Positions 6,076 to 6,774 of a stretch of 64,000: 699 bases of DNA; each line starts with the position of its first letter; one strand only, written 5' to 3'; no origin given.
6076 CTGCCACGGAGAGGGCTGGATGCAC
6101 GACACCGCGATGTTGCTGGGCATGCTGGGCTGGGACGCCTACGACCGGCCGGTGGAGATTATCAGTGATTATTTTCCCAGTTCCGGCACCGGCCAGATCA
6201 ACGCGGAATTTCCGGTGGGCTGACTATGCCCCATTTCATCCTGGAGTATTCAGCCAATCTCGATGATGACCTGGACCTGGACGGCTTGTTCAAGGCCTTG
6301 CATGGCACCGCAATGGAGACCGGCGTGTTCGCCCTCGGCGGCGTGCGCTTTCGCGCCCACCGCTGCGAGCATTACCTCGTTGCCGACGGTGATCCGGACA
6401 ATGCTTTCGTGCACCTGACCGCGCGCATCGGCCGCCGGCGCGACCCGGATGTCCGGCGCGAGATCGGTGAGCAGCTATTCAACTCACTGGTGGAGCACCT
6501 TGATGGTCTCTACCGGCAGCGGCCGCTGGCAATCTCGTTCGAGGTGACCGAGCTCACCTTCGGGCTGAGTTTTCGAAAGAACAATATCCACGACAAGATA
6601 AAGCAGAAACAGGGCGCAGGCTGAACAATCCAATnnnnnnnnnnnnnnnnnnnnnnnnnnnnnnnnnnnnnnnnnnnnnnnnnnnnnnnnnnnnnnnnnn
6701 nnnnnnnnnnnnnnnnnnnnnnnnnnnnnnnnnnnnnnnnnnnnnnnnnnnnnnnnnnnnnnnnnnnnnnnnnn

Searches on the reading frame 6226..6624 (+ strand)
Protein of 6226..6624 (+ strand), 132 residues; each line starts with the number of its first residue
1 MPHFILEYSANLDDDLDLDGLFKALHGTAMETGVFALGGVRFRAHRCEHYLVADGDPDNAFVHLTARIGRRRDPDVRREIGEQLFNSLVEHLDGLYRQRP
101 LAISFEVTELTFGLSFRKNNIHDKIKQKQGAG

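Call 51: search_protein_families(library=pfam, proteins=[window:6226-6624:+], max_evalue=0.0001)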
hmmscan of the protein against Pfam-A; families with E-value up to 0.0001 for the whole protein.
window:6226-6624:+ (132 aa): 1 family
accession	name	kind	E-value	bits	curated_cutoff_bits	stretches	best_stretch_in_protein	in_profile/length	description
PF02962.20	CHMI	-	4.5e-42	143.8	26.5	1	2-124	1-123/124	5-carboxymethyl-2-hydroxymuconate isomerase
